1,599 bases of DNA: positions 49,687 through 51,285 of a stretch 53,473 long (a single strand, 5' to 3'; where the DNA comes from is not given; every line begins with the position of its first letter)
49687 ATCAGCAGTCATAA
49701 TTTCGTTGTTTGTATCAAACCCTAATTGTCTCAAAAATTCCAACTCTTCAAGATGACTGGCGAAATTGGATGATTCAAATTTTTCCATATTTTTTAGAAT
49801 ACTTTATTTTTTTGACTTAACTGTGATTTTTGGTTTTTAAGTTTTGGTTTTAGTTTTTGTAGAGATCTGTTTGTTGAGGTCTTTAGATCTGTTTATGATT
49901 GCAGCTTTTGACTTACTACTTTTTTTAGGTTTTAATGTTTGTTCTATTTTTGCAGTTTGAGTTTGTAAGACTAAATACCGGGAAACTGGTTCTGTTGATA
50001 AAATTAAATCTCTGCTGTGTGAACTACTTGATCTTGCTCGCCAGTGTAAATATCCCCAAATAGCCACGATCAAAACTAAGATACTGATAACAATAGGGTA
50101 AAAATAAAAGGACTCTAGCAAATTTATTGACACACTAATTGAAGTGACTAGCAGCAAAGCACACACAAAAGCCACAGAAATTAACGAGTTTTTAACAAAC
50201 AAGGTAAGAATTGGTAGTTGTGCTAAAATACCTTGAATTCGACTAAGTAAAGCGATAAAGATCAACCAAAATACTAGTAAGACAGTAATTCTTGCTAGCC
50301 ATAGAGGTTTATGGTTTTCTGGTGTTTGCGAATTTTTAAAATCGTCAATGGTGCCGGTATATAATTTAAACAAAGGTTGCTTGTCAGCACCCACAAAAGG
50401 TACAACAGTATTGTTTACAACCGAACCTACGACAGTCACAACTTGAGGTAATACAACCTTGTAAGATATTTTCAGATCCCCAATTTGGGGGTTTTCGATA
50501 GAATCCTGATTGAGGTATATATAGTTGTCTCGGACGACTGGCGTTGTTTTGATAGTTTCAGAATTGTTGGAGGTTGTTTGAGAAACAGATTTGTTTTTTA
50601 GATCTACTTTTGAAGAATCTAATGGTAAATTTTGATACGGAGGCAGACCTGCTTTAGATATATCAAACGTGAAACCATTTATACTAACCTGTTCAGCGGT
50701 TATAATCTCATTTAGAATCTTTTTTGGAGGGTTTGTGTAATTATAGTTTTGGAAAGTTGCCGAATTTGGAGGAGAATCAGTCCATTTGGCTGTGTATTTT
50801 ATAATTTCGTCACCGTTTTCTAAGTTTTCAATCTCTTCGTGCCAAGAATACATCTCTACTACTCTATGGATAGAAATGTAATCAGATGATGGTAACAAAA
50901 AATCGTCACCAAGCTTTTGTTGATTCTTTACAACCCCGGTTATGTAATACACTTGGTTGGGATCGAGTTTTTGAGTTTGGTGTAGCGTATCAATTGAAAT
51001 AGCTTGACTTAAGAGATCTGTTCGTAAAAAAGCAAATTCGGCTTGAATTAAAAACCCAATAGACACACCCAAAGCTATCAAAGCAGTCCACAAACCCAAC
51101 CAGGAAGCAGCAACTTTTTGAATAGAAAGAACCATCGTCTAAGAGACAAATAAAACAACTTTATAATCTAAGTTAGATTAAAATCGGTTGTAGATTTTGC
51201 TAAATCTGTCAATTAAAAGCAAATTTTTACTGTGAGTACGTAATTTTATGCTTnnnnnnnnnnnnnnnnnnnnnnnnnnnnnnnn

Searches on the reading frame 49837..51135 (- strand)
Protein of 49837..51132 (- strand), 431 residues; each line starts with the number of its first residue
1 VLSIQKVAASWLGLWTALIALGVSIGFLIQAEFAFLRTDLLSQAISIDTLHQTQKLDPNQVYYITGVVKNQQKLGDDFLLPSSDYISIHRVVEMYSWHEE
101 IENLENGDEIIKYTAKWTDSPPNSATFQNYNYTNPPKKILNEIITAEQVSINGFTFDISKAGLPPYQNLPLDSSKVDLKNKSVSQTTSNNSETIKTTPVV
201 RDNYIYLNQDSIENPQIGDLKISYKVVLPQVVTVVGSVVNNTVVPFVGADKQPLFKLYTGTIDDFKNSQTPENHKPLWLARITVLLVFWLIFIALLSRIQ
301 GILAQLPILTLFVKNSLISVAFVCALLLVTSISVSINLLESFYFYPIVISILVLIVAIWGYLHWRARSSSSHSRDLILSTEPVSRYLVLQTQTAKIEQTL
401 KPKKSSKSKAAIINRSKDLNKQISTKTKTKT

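Call 35: find_encoding_contigs(protein=window:49837-51132:-, flank=10000, max_places=1)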
Protein window:49837-51132:- (431 aa): no gene with exactly this product is on record in the collection.

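Call 53: search_protein_families(library=pfam, proteins=[window:49840-51135:-], max_evalue=0.001)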
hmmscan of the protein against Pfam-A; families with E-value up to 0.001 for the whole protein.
window:49840-51135:- (432 aa): 1 family
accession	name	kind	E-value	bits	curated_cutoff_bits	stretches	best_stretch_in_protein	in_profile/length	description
PF07787.17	TMEM43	-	5.6e-29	101.7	23.3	1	95-333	1-240/250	Transmembrane protein 43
